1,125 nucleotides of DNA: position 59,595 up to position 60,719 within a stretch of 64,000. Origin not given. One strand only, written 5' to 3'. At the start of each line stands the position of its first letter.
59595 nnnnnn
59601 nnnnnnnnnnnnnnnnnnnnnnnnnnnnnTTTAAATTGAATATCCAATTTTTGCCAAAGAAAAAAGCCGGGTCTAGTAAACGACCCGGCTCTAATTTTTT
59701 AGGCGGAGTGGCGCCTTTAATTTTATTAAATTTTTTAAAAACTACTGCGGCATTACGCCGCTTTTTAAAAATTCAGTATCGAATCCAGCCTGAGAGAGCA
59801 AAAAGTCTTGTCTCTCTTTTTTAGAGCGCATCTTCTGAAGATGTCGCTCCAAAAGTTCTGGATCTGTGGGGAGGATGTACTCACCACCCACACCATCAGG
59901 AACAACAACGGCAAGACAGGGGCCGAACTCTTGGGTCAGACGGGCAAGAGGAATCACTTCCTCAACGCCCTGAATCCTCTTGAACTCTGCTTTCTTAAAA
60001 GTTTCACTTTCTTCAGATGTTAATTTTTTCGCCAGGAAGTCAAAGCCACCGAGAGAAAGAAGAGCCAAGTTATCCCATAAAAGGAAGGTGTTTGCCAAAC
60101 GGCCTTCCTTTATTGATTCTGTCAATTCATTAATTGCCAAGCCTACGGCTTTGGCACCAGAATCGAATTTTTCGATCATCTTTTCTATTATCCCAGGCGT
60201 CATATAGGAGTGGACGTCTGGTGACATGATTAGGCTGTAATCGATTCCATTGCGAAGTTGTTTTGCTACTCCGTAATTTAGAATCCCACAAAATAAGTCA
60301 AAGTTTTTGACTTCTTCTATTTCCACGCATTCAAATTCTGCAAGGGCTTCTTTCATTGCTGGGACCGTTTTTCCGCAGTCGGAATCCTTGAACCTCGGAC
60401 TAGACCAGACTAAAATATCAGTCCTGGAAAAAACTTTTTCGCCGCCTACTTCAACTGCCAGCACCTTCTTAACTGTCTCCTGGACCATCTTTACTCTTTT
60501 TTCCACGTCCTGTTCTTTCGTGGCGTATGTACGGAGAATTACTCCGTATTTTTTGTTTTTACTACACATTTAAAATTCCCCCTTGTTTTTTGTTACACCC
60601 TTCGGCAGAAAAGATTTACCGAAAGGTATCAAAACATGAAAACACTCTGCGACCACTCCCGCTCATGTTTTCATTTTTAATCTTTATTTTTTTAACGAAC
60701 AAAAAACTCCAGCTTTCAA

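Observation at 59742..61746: Tandem paralogs of an unidentified family embedded in the nucleotide-sugar (rhamnose) locus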

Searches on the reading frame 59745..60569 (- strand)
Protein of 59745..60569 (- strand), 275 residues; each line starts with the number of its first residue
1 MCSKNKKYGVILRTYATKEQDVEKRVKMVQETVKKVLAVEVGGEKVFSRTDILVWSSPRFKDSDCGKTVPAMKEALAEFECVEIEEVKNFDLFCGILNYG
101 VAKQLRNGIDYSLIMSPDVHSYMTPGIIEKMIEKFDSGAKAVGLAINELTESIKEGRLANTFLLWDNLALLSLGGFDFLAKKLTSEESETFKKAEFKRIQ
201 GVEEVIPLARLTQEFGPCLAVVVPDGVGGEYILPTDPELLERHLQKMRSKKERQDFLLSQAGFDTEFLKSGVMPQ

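Call 4: search_protein_families(library=pfam, proteins=[window:59745-60569:-], max_evalue=10)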
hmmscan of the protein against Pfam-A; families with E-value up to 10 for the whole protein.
window:59745-60569:- (275 aa): 1 family
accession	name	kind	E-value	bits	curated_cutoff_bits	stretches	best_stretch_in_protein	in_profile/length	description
PF05377.16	FlaC_arch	-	0.18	12.7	27.8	1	10-38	14-42/55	Flagella accessory protein C (FlaC)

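Call 5: search_protein_families(library=ncbifam, proteins=[window:59745-60569:-], max_evalue=10)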
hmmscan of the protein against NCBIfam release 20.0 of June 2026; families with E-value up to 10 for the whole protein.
window:59745-60569:- (275 aa): 0 families
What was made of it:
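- On Sugar nucleotidyltransferases of the GT-A-like fold (IspD, KdsB/NeuA, GlmU/RmlA): No NCBIfam or Pfam match (calls 4, 5).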

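Call 63: predict_structure(alignment_id=A4)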
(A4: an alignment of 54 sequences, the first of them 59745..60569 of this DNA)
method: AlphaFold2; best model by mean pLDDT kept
length: 275 residues; sequences in the alignment: 54
mean_pLDDT: 93.5   pTM: 0.91
mean pLDDT of the five models: 93.5, 93.2, 93.1, 92.7, 92.0
residues with pLDDT >= 90: 225; 70-90: 40; 50-70: 8; < 50: 2
segments of 3 or more residues with pLDDT < 50: none
pLDDT, mean of each block of 10 residues (from residue 1): 77 98 98 97 96 98 97 98 98 98 98 96 95 97 94 97 98 97 89 74 97 98 81 83 87 94 96 95
secondary structure, 60 per line:
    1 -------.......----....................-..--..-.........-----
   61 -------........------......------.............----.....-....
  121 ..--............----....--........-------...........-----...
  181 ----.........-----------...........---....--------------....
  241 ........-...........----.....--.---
elements in order: E8-14 H19-38 E47-55 H68-75 E82-87 H94-106 E111-115 H117-122 H125-136 E141-144 H147-154 E162-166 H167-172 H185-193 H205-215 E219-222 H237-248 H250-260 H265-269
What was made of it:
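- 59742..60569 (-): pA, 275-aa downstream paralog of the same family. AF2 pLDDT 93.5 (call 63).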

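Call 65: fold_search(model_id=the predicted structure, library=pdb)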
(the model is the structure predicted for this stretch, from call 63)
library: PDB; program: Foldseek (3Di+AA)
matches with E <= 10: 966; with E <= 0.001: 62
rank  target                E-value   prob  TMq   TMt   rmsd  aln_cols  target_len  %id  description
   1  8bz5_C                1.1e-06  1.00  0.47  0.23   9.8       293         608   12  Crystal structure of the L. monocytogenes RmlT in complex with HEPES (released 2023-12-27)
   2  6yv7_A                1.8e-06  1.00  0.56  0.46   5.8       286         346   12  Mannosyltransferase PcManGT from Pyrobaculum calidifontis (released 2020-07-22)
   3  2z87_B                2.4e-06  1.00  0.48  0.25   6.6       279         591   11  Crystal structure of chondroitin polymerase from Escherichia coli strain K4 (K4CP) complexed with UDP-GalNAc and UDP (released 2008-09-16)
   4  9nyf_A                2.4e-06  1.00  0.44  0.40   7.5       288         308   11  Cryo-EM structure of the glycosyltransferase GtrB (tetramer volume) (released 2025-12-17)
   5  6yv7_B                4.9e-06  1.00  0.54  0.45   7.0       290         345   12  Mannosyltransferase PcManGT from Pyrobaculum calidifontis (released 2020-07-22)
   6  2y4j_A                5.6e-06  1.00  0.49  0.37   6.2       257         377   12  MANNOSYLGLYCERATE SYNTHASE IN COMPLEX WITH LACTATE (released 2011-02-02)
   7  2z86_C                7.2e-06  1.00  0.47  0.24   4.9       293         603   14  Crystal structure of chondroitin polymerase from Escherichia coli strain K4 (K4CP) complexed with UDP-GlcUA and UDP (released 2008-09-16)
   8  9o4g_A                9.8e-06  1.00  0.47  0.21  11.1       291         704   11  Cryo-EM structure of the CHSY3-CHPF1 chondroitin synthase heterodimer (released 2026-03-04)
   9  2z86_D                1.4e-05  1.00  0.47  0.24   7.6       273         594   12  Crystal structure of chondroitin polymerase from Escherichia coli strain K4 (K4CP) complexed with UDP-GlcUA and UDP (released 2008-09-16)
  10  2z87_A                1.4e-05  1.00  0.49  0.24   8.4       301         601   12  Crystal structure of chondroitin polymerase from Escherichia coli strain K4 (K4CP) complexed with UDP-GalNAc and UDP (released 2008-09-16)
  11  8bz7_A                1.4e-05  1.00  0.47  0.24   8.6       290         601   13  Crystal structure of the L. monocytogenes RmlT in complex with TDP-rhamnose (released 2023-12-27)
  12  2y4l_B                1.5e-05  1.00  0.52  0.40   5.8       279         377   12  MANNOSYLGLYCERATE SYNTHASE IN COMPLEX WITH Manganese and GDP (released 2011-02-02)
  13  8bz8_E                1.9e-05  1.00  0.45  0.23   8.6       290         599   11  Crystal structure of the L. monocytogenes RmlT D198A variant in complex with TDP-rhamnose (released 2023-12-27)
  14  2y4k_A                2.0e-05  1.00  0.49  0.37   6.9       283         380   12  MANNOSYLGLYCERATE SYNTHASE IN COMPLEX WITH MG-GDP (released 2011-02-02)
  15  8bz5_B                2.3e-05  1.00  0.46  0.23   9.0       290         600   13  Crystal structure of the L. monocytogenes RmlT in complex with HEPES (released 2023-12-27)
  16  1vpa_A                2.7e-05  1.00  0.43  0.52  10.9       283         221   11  Crystal structure of 2-C-methyl-D-erythritol 4-phosphate cytidylyltransferase (TM1393) from Thermotoga maritima at 2.6 (released 2004-11-02)
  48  1vpa_B                4.2e-04  1.00  0.43  0.52  10.8       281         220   10  Crystal structure of 2-C-methyl-D-erythritol 4-phosphate cytidylyltransferase (TM1393) from Thermotoga maritima at 2.6 (released 2004-11-02)
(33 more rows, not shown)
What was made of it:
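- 59742..60569 (-): In Foldseek, 46 of the top 50 matches are GT-A glycosyltransferases (call 65).
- Mannosylglycerate synthase ranks 6, 12 and 14 for pA (call 65).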

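Call 66: search_protein_families(library=phrogs, proteins=[window:59745-60569:-], max_evalue=0.01)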
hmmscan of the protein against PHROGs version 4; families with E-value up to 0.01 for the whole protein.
window:59745-60569:- (275 aa): 0 families

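Call 67: search_protein_families(library=padloc, proteins=[window:59745-60569:-], max_evalue=0.01)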
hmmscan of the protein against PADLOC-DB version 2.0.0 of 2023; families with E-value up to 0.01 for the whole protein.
window:59745-60569:- (275 aa): 0 families

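Call 73: find_related_loci(query=window:59745-60569:-, collection=metagenome_contigs, flank=4000)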
Query window:59745-60569:- (275 aa) in metagenome_contigs; peptide patterns used: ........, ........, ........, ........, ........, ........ (x = any residue, [..] = any of these).
171 stretches matched a pattern, but none encodes a relative of the query by tblastn (E <= 1e-3).
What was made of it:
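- Tried and rejected: A metagenome scan with pA peptides found nothing (call 73).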
